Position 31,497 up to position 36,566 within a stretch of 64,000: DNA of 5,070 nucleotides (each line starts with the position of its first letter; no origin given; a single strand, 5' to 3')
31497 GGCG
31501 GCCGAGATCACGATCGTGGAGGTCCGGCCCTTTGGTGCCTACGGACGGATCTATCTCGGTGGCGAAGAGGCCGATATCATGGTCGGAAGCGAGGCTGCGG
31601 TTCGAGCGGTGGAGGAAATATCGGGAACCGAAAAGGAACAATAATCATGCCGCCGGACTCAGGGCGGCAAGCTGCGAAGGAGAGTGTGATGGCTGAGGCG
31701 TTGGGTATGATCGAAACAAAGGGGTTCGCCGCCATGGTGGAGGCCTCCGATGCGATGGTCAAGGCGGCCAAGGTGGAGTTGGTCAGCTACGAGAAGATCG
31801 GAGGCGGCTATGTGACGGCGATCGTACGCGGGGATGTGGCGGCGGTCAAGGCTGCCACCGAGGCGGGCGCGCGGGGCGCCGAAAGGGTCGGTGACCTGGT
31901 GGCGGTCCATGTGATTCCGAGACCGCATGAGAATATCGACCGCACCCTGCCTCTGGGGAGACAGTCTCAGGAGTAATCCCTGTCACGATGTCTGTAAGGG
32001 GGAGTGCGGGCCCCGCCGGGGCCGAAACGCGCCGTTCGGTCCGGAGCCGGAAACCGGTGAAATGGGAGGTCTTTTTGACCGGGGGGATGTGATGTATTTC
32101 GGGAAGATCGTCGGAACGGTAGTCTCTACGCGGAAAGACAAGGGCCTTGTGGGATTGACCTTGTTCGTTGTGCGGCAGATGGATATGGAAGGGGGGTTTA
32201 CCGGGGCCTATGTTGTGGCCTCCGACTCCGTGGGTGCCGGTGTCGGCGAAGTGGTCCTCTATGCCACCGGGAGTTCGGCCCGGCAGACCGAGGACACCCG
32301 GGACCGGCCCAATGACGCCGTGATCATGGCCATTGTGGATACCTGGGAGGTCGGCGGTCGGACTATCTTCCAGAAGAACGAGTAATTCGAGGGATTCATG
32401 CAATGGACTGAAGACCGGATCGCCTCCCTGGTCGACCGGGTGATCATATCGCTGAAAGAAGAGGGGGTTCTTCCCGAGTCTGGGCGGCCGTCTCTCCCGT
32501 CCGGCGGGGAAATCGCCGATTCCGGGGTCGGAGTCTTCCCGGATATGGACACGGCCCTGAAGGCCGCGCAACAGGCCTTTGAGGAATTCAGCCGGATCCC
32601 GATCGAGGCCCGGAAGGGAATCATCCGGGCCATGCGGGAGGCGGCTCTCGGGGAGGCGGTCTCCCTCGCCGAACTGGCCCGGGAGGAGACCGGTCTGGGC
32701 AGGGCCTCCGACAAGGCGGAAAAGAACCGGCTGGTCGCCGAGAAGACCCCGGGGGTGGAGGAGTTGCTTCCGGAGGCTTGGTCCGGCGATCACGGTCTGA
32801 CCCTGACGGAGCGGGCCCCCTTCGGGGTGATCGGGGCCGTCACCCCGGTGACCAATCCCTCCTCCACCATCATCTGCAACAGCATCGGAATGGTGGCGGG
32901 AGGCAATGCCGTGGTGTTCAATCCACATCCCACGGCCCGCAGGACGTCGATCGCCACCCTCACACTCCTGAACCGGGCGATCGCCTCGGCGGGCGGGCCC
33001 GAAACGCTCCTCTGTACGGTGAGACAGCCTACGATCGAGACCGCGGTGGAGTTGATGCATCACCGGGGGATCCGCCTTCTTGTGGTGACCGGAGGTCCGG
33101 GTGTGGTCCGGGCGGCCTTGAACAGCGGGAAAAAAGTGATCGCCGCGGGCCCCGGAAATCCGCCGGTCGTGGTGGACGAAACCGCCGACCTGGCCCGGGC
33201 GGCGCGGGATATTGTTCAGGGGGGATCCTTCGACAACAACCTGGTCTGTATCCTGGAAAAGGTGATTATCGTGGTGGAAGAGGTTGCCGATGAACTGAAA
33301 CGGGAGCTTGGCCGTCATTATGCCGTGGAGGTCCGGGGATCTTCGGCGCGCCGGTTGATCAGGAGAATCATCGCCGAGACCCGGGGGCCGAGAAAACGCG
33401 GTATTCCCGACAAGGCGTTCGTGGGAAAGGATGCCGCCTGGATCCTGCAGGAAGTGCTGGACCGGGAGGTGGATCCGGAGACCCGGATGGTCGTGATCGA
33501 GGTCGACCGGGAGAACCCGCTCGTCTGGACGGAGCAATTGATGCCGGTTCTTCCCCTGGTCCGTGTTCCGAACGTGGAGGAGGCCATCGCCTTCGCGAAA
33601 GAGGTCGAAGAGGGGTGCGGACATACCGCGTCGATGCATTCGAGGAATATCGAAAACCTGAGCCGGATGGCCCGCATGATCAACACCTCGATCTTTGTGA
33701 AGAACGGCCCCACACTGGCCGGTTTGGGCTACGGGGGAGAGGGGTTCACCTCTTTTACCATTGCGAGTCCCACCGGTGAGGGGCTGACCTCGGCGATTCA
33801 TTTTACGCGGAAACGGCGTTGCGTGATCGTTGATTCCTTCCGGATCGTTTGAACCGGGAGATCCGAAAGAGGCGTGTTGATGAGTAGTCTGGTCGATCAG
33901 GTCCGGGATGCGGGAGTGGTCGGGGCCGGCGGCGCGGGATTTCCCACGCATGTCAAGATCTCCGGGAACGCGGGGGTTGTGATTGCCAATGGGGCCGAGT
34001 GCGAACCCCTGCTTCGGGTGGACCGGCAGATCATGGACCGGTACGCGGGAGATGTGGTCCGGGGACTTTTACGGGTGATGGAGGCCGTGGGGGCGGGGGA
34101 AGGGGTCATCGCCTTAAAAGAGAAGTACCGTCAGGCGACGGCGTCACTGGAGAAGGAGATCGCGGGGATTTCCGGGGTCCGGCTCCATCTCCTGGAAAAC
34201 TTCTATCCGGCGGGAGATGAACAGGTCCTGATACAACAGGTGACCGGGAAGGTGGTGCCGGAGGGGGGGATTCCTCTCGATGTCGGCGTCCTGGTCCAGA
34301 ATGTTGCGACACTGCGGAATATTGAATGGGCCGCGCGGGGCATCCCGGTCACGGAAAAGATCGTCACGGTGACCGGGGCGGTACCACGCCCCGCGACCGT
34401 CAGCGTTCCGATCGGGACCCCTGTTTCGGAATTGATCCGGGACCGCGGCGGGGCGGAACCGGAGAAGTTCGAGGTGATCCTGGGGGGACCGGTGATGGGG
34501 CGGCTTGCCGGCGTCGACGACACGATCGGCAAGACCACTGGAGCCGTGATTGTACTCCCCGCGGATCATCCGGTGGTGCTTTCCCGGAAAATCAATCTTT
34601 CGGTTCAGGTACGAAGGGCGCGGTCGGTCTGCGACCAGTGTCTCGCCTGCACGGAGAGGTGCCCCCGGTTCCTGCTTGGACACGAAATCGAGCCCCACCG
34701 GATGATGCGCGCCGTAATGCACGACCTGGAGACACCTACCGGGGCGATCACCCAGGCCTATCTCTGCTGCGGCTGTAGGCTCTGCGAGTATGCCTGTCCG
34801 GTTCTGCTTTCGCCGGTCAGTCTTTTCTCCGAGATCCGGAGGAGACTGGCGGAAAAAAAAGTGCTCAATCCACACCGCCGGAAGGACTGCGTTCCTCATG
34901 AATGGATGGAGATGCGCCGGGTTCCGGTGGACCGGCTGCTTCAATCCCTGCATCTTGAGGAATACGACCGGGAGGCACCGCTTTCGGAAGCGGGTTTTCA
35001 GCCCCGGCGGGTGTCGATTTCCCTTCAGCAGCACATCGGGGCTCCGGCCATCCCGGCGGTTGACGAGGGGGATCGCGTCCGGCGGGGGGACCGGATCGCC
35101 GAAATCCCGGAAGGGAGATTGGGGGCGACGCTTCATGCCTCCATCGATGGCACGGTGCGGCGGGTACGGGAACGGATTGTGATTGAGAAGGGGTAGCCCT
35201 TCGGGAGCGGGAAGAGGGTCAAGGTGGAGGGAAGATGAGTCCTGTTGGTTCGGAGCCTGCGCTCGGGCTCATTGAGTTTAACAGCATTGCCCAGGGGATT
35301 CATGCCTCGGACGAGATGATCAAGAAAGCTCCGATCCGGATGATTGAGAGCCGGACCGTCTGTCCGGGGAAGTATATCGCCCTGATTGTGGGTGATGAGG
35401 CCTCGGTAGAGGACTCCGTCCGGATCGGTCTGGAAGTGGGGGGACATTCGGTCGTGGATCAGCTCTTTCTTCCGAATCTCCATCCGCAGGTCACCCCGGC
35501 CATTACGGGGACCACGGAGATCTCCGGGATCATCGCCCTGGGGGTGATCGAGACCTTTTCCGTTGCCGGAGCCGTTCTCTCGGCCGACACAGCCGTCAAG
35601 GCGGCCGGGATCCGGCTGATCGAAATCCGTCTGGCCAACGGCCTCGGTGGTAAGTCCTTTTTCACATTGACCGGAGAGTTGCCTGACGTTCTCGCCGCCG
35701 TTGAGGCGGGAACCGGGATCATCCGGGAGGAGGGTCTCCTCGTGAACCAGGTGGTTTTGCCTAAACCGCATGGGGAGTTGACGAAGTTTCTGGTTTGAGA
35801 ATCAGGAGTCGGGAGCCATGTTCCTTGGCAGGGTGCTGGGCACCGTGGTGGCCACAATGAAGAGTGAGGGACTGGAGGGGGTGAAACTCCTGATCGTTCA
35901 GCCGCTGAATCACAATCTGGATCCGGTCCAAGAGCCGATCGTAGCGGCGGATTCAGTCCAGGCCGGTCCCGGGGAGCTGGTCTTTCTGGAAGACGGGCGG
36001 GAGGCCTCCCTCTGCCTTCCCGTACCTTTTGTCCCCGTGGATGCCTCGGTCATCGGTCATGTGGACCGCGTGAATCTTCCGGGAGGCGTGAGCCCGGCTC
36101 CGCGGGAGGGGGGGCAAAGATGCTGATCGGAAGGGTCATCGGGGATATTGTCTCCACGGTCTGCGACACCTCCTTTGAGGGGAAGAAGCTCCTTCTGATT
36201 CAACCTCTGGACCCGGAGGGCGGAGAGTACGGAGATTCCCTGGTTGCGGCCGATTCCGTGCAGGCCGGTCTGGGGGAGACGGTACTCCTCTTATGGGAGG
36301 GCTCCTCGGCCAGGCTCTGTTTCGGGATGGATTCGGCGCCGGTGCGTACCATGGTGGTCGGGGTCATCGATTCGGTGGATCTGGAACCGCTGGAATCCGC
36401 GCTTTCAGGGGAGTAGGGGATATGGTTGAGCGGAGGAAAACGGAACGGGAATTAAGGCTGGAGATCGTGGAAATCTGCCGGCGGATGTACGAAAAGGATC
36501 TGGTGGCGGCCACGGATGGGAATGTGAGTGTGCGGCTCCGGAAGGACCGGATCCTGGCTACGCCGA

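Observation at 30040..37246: Compact aldolase/aldehyde-dehydrogenase bacterial microcompartment locus in a sulfate-reducer-like genome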

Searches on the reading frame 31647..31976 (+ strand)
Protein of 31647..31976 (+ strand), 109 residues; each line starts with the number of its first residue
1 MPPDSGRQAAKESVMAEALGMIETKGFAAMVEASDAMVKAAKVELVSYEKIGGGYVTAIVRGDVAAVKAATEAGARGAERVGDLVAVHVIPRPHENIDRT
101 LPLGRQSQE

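Call 3: search_protein_families(library=pfam, proteins=[window:31647-31976:+], max_evalue=0.01)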
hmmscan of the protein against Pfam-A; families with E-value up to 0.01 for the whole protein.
window:31647-31976:+ (109 aa): 1 family
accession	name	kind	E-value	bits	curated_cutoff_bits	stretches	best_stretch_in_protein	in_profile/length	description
PF00936.24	BMC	-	1e-29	102.7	24.5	1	18-93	1-75/75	BMC domain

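Call 4: search_protein_families(library=ncbifam, proteins=[window:31647-31976:+], max_evalue=0.001)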
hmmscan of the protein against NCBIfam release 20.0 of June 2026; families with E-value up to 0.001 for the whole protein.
window:31647-31976:+ (109 aa): 5 families
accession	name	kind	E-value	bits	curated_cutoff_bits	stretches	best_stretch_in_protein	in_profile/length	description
NF012018.0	PRK15474.1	equivalog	1.2e-37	128.1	133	1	17-105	2-90/97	ethanolamine utilization microcompartment protein EutM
NF053792.1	beta_CO2some_O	equivalog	5.7e-34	117.4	270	1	9-106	104-201/205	beta-carboxysome assembly protein CcmO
NF053791.1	BMC_CsoS1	equivalog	3.5e-28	97.7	166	1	15-101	5-92/93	alpha-carboxysome major shell protein CsoS1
NF012010.0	PRK15466.1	equivalog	3.3e-19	69.5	218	1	15-98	1-84/166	ethanolamine utilization microcompartment protein EutK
TIGR02526.1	eut_PduT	equivalog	3e-09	36.8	250.3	1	15-100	1-84/182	ethanolamine utilization microcompartment shell protein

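Call 16: search_solved_structures(query=window:31689-31976:+, max_evalue=0.00001)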
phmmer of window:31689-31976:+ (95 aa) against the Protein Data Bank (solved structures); distinct sequences matched with E-value up to 0.00001: 61 (the best 60 are shown).
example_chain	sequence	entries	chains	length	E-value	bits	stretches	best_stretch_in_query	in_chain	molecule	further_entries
6ner_A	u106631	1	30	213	3.9e-85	282.3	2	1-92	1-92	BMC-H tandem fusion protein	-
5djb_A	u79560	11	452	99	4.3e-43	148.3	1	1-92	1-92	Microcompartments protein | Microcompartments protein HO-5815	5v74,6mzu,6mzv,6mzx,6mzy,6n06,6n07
6nlu_A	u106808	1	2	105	5.1e-35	122.6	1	2-68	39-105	circularly permuted BMC-H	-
3mpw_G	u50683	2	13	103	1.8e-34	120.8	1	3-92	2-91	Ethanolamine utilization protein eutM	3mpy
3i6p_A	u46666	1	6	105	1.9e-34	120.7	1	3-92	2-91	Ethanolamine utilization protein eutM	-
3ngk_A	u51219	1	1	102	3.7e-33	116.7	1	2-90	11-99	Propanediol utilization protein pduA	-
4axj_A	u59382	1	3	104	6e-33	116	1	2-89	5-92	ETHANOLAMINE CARBOXYSOME STRUCTURAL PROTEIN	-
4qie_A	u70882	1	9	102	2.5e-32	114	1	2-90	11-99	Propanediol utilization protein PduA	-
4p7t_A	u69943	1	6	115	3.1e-32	113.7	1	2-90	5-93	Polyhedral bodies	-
4p2s_A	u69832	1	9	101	3.2e-32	113.7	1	2-90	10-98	Putative propanediol utilization protein PduA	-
4ppd_A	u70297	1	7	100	3.2e-32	113.7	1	2-90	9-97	Propanediol utilization protein PduA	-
4rbu_A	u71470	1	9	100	5.7e-32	112.9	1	2-90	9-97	Propanediol utilization protein PduA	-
4qig_A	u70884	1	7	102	6.3e-32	112.7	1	2-90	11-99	Propanediol utilization protein PduA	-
4qif_A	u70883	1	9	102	6.3e-32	112.7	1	2-90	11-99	Propanediol utilization protein PduA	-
4p7v_A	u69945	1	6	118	6.9e-32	112.6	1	2-90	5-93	Polyhedral bodies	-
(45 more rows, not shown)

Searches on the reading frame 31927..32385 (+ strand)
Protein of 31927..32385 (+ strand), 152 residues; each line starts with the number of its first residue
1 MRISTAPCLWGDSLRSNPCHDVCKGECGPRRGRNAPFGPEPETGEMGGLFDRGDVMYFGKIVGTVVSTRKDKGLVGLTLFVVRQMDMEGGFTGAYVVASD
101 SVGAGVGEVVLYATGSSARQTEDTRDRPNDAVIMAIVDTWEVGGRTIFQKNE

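Call 3: search_protein_families(library=pfam, proteins=[window:31927-32385:+], max_evalue=0.01)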
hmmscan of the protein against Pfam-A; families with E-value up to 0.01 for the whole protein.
window:31927-32385:+ (152 aa): 1 family
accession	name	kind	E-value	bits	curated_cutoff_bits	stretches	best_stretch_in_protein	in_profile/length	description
PF03319.19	EutN_CcmL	-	1.2e-27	96.6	25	1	56-138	1-83/83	Ethanolamine utilisation protein EutN/carboxysome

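Call 4: search_protein_families(library=ncbifam, proteins=[window:31927-32385:+], max_evalue=0.001)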
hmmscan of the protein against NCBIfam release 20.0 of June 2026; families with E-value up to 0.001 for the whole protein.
window:31927-32385:+ (152 aa): 4 families
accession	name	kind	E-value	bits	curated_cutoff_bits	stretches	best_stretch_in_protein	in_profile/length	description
NF053795.1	beta_CO2some_L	equivalog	1.7e-27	95.8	125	1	56-151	1-96/99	beta-carboxysome shell vertex protein CcmL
NF011992.0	PRK15448.1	equivalog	1.5e-16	60.3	118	1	60-150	5-95/95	ethanolamine utilization microcompartment protein EutN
TIGR02703.2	carboxysome_A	equivalog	2e-09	37.6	120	1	59-141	4-81/81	alpha-carboxysome shell vertex protein CsoS4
TIGR02704.1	carboxysome_B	equivalog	5.6e-08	33.1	88.9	1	60-141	5-80/80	carboxysome peptide B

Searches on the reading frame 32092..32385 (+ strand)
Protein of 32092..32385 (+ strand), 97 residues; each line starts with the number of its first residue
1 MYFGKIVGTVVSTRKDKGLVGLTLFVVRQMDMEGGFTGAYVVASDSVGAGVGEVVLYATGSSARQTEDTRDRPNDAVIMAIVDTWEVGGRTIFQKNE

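Call 65: search_solved_structures(query=window:32092-32385:+, max_evalue=0.00001)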
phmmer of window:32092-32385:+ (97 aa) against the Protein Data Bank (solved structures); distinct sequences matched with E-value up to 0.00001: 11.
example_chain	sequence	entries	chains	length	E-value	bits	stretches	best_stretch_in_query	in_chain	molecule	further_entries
5v74_A1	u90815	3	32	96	5.3e-30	106.5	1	1-95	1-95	Ethanolamine utilization protein EutN/carboxysome structural protein Ccml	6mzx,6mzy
6owf_C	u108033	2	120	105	7.1e-19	70.9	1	2-94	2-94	Ethanolamine utilization protein EutN/carboxysome structural protein Ccml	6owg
4n8x_1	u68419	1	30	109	1.8e-18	69.6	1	2-96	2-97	Carbon dioxide concentrating mechanism protein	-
4jw0_B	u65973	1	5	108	1.9e-18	69.6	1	1-96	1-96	Carbon dioxide concentrating mechanism protein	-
2qw7_A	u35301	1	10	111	4e-18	68.5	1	2-96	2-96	Carbon dioxide concentrating mechanism protein ccmL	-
4jvz_A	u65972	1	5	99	2.9e-15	59.4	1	3-93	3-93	Carbon dioxide concentrating mechanism protein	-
4i7a_A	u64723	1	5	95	3.8e-15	59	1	1-87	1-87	Ethanolamine utilization protein EutN/carboxysome structural protein Ccml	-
4n8f_A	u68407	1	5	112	4.4e-15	58.8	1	3-92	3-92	Carbon dioxide concentrating mechanism protein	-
2hd3_A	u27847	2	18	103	2.7e-14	56.3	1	4-96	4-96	Ethanolamine utilization protein eutN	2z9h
7wkc_A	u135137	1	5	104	1.7e-12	50.5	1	3-93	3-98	Carboxysome shell vertex protein CcmL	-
5l37_A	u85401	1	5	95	2e-06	31.1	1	5-85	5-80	MSM0273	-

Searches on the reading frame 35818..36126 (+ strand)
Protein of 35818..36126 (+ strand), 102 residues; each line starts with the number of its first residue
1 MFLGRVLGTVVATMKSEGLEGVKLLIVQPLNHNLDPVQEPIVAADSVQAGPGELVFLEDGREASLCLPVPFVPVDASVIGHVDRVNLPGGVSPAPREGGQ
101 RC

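Call 3: search_protein_families(library=pfam, proteins=[window:35818-36126:+], max_evalue=0.01)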
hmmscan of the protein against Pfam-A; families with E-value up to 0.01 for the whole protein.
window:35818-36126:+ (102 aa): 1 family
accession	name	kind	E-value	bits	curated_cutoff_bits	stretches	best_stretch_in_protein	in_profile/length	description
PF03319.19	EutN_CcmL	-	3.6e-25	88.7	25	1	1-83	1-83/83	Ethanolamine utilisation protein EutN/carboxysome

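Call 4: search_protein_families(library=ncbifam, proteins=[window:35818-36126:+], max_evalue=0.001)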
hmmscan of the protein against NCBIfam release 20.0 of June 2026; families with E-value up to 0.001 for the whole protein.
window:35818-36126:+ (102 aa): 3 families
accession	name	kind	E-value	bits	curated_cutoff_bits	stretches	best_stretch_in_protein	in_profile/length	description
NF053795.1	beta_CO2some_L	equivalog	2.4e-17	63.1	125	1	1-87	1-87/99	beta-carboxysome shell vertex protein CcmL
NF011992.0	PRK15448.1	equivalog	1.1e-11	44.7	118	1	2-89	2-89/95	ethanolamine utilization microcompartment protein EutN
TIGR02704.1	carboxysome_B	equivalog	0.00015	22.1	88.9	1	4-83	4-77/80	carboxysome peptide B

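Call 66: search_solved_structures(query=window:35818-36126:+, max_evalue=0.00001)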
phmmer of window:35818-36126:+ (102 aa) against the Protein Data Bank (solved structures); distinct sequences matched with E-value up to 0.00001: 10.
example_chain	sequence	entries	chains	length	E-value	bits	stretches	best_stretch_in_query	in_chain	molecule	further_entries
4i7a_A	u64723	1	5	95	1.3e-13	54.5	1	1-86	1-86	Ethanolamine utilization protein EutN/carboxysome structural protein Ccml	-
5v74_A1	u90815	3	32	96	4.9e-12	49.4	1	1-91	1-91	Ethanolamine utilization protein EutN/carboxysome structural protein Ccml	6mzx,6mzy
2qw7_A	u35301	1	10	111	6.6e-12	49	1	2-99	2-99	Carbon dioxide concentrating mechanism protein ccmL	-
4jw0_B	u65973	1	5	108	3.6e-10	43.4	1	1-87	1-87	Carbon dioxide concentrating mechanism protein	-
4jvz_A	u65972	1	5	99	1.5e-09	41.4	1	2-86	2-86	Carbon dioxide concentrating mechanism protein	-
4n8f_A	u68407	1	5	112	2.2e-09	40.9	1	2-86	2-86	Carbon dioxide concentrating mechanism protein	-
4n8x_1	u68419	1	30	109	3.3e-09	40.3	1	3-87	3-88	Carbon dioxide concentrating mechanism protein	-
2hd3_A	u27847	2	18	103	1.6e-08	38.1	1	3-89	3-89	Ethanolamine utilization protein eutN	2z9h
6owf_C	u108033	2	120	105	1.9e-08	37.8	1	3-87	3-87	Ethanolamine utilization protein EutN/carboxysome structural protein Ccml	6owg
7wkc_A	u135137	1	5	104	5.7e-08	36.3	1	2-86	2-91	Carboxysome shell vertex protein CcmL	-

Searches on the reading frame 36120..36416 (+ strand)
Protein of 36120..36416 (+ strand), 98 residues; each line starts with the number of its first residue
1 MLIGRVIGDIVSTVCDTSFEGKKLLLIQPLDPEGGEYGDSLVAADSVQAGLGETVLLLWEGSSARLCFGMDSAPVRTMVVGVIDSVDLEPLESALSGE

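Call 3: search_protein_families(library=pfam, proteins=[window:36120-36416:+], max_evalue=0.01)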
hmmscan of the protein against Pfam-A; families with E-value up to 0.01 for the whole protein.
window:36120-36416:+ (98 aa): 1 family
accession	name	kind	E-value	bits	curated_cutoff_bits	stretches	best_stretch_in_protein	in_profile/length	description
PF03319.19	EutN_CcmL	-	8.5e-25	87.5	25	1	1-84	1-83/83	Ethanolamine utilisation protein EutN/carboxysome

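Call 4: search_protein_families(library=ncbifam, proteins=[window:36120-36416:+], max_evalue=0.001)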
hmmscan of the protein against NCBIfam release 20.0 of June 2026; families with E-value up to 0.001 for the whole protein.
window:36120-36416:+ (98 aa): 3 families
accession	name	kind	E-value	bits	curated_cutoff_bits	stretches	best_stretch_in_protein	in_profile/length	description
NF053795.1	beta_CO2some_L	equivalog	1.7e-20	73.2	125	1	1-89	1-88/99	beta-carboxysome shell vertex protein CcmL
NF011992.0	PRK15448.1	equivalog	2.6e-14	53.1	118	1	3-86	3-85/95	ethanolamine utilization microcompartment protein EutN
TIGR02703.2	carboxysome_A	equivalog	2.5e-05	24.5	120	1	1-85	1-79/81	alpha-carboxysome shell vertex protein CsoS4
